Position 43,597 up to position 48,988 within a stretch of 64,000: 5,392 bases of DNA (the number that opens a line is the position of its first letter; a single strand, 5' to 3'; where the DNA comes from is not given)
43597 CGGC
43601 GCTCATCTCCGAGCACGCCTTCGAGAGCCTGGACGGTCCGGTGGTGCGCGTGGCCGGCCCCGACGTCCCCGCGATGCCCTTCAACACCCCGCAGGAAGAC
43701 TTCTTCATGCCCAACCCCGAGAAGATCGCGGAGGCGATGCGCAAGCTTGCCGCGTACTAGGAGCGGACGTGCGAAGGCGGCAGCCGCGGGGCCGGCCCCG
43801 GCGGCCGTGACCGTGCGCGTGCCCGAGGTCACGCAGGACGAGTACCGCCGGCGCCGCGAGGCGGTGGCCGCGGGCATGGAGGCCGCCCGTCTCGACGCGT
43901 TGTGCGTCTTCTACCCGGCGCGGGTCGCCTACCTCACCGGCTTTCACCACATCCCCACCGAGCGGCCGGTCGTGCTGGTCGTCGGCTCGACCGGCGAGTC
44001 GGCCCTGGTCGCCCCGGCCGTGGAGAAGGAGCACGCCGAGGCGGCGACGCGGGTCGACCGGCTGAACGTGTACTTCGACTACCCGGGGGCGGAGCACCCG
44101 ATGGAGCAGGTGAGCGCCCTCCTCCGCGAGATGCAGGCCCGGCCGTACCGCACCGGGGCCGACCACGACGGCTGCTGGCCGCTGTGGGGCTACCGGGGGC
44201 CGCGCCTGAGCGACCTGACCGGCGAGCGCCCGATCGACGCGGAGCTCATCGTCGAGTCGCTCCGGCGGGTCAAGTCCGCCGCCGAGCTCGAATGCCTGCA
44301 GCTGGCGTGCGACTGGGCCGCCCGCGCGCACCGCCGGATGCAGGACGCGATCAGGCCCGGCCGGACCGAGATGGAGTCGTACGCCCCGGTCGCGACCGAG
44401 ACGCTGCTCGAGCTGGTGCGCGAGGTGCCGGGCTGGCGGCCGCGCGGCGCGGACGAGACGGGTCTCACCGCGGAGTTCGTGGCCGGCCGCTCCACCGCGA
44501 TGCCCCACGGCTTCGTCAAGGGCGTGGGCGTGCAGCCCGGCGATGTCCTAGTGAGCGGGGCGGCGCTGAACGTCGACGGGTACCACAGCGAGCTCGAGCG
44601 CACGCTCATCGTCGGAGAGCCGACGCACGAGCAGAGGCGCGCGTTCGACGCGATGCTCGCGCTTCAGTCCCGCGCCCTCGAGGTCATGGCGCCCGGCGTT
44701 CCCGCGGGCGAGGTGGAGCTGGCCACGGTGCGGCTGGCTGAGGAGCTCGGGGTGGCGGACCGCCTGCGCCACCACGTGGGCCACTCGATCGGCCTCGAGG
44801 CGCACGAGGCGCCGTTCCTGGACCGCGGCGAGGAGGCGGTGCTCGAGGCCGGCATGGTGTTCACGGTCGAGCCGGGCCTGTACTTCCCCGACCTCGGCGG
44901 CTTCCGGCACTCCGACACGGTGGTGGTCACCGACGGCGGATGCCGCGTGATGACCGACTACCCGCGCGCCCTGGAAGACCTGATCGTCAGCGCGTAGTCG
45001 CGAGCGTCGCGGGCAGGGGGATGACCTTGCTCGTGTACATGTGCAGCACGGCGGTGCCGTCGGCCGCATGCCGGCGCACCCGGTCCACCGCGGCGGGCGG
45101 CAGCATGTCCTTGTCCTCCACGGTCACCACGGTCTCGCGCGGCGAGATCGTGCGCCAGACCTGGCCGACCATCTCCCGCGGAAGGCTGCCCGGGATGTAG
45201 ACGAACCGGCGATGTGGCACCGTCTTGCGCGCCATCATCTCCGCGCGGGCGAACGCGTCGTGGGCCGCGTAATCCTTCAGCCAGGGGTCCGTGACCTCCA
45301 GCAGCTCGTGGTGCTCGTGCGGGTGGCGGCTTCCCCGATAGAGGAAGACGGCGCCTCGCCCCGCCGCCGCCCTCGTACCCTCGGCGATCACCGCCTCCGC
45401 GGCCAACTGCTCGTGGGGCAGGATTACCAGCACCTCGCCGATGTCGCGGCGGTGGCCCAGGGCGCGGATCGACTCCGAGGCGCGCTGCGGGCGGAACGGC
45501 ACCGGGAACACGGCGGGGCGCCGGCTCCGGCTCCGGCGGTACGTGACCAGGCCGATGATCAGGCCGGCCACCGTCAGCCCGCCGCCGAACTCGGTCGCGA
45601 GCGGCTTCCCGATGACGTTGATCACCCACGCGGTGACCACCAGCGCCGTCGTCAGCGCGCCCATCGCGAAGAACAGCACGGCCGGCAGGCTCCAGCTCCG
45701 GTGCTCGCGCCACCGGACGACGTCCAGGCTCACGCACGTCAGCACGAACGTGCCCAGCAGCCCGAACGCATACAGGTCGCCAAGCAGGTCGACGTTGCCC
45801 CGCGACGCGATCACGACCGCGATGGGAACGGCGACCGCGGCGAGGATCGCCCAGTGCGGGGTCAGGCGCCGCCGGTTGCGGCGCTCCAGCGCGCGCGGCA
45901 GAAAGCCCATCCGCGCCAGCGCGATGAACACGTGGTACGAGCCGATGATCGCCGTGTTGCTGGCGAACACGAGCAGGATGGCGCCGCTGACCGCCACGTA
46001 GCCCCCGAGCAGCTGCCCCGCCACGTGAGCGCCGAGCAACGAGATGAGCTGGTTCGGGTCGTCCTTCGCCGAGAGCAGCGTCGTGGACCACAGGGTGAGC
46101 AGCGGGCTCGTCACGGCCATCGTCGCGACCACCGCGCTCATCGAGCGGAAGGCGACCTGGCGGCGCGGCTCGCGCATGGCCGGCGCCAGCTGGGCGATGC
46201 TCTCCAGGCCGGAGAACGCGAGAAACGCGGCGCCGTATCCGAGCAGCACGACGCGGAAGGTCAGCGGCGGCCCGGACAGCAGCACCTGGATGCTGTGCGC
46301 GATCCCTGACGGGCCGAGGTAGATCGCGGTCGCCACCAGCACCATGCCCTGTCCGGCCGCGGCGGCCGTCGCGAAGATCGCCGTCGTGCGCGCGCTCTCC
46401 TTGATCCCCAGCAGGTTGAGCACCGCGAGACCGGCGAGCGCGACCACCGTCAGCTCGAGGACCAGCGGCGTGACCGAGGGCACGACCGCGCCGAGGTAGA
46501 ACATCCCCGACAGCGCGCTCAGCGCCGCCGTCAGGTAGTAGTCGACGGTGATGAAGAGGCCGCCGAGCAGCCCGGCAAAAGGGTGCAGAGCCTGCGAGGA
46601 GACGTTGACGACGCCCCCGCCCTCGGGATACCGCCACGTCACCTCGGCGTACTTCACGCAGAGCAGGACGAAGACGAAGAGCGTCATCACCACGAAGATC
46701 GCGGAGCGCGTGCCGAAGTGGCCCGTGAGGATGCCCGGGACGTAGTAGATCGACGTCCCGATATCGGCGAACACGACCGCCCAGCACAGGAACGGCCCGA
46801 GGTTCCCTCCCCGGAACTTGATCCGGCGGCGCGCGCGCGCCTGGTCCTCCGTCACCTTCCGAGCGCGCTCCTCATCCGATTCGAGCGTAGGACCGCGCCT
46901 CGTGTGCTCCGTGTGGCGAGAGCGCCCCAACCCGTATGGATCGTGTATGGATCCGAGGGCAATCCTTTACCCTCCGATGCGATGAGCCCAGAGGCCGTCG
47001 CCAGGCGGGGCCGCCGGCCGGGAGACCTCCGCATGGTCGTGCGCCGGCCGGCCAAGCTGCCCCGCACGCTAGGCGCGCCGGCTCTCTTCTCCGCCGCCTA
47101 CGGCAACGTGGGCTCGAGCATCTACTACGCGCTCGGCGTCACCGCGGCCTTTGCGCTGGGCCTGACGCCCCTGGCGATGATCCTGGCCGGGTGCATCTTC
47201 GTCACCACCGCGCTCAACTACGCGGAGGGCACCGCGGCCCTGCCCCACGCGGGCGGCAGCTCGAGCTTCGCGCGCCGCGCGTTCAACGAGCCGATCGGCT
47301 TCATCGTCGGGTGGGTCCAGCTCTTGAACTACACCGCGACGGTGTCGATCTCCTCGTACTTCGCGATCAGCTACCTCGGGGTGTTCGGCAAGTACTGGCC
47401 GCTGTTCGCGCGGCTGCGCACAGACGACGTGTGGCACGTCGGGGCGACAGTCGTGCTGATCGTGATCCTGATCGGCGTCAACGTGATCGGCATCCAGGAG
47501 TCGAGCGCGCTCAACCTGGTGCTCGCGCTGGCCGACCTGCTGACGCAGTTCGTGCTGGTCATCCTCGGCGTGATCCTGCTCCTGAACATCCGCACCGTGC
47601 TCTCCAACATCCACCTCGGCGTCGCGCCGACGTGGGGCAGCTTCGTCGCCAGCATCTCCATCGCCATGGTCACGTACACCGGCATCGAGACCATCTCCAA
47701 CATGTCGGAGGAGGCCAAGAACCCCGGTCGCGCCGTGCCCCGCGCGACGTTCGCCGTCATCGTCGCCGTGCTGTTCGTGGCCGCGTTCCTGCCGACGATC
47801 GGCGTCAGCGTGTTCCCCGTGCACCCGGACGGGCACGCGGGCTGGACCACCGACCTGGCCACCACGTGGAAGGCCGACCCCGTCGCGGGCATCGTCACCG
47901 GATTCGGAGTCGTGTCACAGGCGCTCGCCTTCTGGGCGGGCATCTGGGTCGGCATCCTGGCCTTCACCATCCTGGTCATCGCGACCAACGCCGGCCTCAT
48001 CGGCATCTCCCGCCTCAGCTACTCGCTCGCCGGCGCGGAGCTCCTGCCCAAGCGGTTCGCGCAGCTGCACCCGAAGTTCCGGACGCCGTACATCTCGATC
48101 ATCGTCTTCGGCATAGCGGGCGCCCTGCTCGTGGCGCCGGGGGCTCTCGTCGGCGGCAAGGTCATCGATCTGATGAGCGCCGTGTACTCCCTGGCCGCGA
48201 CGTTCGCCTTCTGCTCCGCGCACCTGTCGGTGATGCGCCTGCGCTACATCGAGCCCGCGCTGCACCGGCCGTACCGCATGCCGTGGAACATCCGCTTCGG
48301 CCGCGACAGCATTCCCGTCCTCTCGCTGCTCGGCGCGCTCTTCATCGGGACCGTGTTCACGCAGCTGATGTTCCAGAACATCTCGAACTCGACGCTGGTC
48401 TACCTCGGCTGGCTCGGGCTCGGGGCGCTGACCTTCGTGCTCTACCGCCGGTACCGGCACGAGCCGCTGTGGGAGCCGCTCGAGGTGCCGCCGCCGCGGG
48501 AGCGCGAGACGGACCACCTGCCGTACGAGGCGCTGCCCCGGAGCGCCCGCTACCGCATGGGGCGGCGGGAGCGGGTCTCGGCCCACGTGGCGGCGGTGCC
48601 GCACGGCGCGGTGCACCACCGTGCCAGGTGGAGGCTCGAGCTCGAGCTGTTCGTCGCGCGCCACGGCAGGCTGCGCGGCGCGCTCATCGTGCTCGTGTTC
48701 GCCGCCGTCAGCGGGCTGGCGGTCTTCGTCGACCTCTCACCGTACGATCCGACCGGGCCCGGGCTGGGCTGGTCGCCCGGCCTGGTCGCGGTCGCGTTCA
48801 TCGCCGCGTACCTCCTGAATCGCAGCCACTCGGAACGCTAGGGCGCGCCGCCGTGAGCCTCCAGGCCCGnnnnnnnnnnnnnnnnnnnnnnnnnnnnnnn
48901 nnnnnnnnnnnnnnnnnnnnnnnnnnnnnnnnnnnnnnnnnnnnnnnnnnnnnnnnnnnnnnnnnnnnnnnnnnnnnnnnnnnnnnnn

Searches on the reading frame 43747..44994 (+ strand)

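Call 47: search_protein_families(library=pfam, proteins=[window:43747-44994:+], max_evalue=0.000001)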
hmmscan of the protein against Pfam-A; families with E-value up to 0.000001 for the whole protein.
window:43747-44994:+ (416 aa): 2 families
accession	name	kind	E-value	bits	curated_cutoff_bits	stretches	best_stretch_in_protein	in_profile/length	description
PF00557.29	Peptidase_M24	-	1.2e-45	156.3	23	1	182-396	1-208/208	Metallopeptidase family M24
PF01321.24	Creatinase_N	-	1.8e-11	45.1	22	1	36-174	1-127/128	Creatinase/Prolidase N-terminal domain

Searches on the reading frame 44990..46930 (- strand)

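Call 47: search_protein_families(library=pfam, proteins=[window:44990-46930:-], max_evalue=0.000001)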
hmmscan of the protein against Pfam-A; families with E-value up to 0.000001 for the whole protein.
window:44990-46930:- (647 aa): 1 family
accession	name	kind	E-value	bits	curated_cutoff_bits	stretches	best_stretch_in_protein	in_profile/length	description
PF13520.12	AA_permease_2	-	4.4e-25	88.9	27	1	57-435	15-405/427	Amino acid permease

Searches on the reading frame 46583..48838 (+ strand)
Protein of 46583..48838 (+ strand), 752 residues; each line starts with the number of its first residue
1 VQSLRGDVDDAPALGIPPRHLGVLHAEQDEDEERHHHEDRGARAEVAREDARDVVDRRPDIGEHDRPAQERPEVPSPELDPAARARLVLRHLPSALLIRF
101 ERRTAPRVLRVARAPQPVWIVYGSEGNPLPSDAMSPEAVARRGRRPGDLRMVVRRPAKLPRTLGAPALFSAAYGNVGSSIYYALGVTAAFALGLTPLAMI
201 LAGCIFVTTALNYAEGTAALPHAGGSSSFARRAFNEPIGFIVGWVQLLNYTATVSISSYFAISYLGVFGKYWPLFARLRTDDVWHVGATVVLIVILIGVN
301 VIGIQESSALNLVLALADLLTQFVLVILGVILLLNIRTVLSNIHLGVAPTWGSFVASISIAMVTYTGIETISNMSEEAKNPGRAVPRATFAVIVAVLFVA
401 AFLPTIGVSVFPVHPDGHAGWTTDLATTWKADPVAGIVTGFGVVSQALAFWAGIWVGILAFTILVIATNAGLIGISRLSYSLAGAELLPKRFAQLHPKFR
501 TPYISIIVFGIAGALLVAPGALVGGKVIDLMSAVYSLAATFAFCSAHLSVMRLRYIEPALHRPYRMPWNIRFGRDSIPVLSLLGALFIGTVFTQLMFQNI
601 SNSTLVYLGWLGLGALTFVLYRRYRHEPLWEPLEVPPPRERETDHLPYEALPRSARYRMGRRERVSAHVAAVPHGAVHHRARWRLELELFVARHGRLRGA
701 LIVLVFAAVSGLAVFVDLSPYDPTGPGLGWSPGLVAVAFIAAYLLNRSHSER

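Call 47: search_protein_families(library=pfam, proteins=[window:46583-48838:+], max_evalue=0.000001)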
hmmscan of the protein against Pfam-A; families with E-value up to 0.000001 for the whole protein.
window:46583-48838:+ (752 aa): 2 families
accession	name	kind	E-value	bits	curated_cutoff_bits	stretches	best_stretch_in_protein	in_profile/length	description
PF13520.12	AA_permease_2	-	5.8e-41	141.2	27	1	166-605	4-416/427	Amino acid permease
PF00324.27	AA_permease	-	3.5e-29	102.3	24.6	1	180-595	15-420/470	Amino acid permease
